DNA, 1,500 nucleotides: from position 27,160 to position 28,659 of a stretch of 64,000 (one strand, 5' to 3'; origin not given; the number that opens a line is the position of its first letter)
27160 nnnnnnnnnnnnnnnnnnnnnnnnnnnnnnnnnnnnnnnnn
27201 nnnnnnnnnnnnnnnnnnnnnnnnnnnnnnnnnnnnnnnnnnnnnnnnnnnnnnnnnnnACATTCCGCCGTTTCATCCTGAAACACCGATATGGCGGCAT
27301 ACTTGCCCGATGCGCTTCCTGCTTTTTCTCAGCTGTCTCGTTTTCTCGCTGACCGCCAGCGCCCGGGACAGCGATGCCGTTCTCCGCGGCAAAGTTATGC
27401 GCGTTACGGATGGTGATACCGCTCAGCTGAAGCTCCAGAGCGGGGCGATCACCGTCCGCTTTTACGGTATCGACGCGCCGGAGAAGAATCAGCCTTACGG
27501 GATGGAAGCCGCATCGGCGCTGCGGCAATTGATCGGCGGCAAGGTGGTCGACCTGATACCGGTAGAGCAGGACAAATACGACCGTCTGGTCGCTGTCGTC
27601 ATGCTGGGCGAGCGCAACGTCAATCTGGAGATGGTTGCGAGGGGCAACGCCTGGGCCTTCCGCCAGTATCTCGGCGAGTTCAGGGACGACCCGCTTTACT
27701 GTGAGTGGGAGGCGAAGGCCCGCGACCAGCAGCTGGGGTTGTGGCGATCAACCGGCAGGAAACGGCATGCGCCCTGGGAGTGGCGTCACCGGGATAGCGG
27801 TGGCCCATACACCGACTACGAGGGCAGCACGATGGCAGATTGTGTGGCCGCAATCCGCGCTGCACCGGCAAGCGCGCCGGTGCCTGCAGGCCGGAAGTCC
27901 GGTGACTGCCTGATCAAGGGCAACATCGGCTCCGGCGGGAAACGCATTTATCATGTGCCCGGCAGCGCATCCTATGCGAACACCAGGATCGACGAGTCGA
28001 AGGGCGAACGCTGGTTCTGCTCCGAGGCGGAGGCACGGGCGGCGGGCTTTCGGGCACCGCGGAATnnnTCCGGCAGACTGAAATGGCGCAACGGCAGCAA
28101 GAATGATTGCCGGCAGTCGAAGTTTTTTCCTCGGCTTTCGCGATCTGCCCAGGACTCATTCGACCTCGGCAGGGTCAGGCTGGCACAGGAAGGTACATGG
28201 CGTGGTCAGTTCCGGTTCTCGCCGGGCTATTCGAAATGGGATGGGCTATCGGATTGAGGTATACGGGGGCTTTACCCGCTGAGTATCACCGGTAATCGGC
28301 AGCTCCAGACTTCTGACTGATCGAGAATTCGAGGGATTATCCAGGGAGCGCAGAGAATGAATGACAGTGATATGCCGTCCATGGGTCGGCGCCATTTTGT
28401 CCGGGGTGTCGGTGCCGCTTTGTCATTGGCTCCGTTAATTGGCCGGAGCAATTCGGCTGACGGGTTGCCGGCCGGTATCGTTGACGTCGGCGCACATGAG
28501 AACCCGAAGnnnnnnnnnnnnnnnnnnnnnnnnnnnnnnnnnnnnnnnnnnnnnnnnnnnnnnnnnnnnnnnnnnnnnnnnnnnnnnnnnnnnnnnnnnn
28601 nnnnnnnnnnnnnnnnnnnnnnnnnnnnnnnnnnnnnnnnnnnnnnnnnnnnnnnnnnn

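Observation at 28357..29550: HemE-type uroporphyrinogen decarboxylase with a twin-arginine export signal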

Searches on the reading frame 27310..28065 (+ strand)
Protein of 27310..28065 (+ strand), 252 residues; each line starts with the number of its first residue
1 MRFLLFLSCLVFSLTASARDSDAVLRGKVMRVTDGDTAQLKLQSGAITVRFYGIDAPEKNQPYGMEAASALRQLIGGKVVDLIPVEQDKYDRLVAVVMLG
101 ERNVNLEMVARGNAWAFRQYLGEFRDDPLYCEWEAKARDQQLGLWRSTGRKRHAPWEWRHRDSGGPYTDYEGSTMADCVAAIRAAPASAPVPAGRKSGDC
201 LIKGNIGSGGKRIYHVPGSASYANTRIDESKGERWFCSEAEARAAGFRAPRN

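Call 3: search_protein_families(library=pfam, proteins=[window:27310-28065:+], max_evalue=0.01)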
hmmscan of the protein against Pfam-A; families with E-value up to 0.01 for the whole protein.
window:27310-28065:+ (252 aa): 1 family
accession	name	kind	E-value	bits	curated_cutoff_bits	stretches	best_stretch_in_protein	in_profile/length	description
PF00565.23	SNase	-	6.7e-23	81.6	21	1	48-146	1-106/107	Staphylococcal nuclease homologue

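Call 4: search_protein_families(library=ncbifam, proteins=[window:27310-28065:+], max_evalue=0.01)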
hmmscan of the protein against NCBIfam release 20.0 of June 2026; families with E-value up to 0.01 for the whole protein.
window:27310-28065:+ (252 aa): 6 families
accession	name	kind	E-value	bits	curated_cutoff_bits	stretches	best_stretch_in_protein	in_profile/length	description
NF051437.1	sunset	domain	3.3e-15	55.9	27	1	202-250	1-41/42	sunset domain-containing protein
NF047969.1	CaNuclEcnA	equivalog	5.8e-12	45.8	180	2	81-146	87-149/151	calcium-activated nuclease EcnA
NF047694.1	TnucaseNucIStaph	equivalog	4.9e-10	39.2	250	1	21-145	41-174/175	thermonuclease NucI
NF051448.1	50S_L17_sunset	exception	3.2e-05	23.7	280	1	184-250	170-228/229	50S ribosomal protein L17, sunset domain variant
NF051450.1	50S_L20_sunset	exception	0.00023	21.4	375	1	191-248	159-208/219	50S ribosomal protein L20, sunset domain variant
NF051449.1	50S_L4_sunset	exception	0.0032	17.3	385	1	185-247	230-284/285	50S ribosomal protein L4, sunset domain variant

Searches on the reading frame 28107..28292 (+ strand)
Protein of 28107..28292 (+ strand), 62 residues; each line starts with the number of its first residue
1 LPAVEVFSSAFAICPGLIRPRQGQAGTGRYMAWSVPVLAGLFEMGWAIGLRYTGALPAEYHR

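Call 3: search_protein_families(library=pfam, proteins=[window:28107-28292:+], max_evalue=0.01)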
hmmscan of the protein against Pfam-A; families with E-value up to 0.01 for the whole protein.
window:28107-28292:+ (62 aa): 0 families

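Call 4: search_protein_families(library=ncbifam, proteins=[window:28107-28292:+], max_evalue=0.01)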
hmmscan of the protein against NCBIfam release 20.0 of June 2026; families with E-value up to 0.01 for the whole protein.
window:28107-28292:+ (62 aa): 1 family
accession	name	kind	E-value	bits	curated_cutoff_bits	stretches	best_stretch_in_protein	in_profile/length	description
NF008512.1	PRK11431.1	equivalog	5.8e-05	23.4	126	1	31-54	1-24/104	quaternary ammonium compound efflux SMR transporter SugE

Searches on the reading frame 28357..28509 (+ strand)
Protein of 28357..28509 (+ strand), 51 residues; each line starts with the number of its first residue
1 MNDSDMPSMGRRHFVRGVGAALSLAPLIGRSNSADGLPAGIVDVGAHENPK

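Call 46: search_protein_families(library=ncbifam, proteins=[window:28357-28509:+], max_evalue=10)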
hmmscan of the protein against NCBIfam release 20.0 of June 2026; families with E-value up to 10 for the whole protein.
seq(51 aa): 1 family
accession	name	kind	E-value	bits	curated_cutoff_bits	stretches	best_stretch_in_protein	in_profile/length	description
TIGR02811.1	formate_TAT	hypoth_equivalog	0.079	13.3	48.45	1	1-26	1-26/66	formate dehydrogenase region TAT target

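Call 47: search_protein_families(library=pfam, proteins=[window:28357-28509:+], max_evalue=10)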
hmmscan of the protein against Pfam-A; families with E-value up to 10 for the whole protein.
seq(51 aa): 0 families
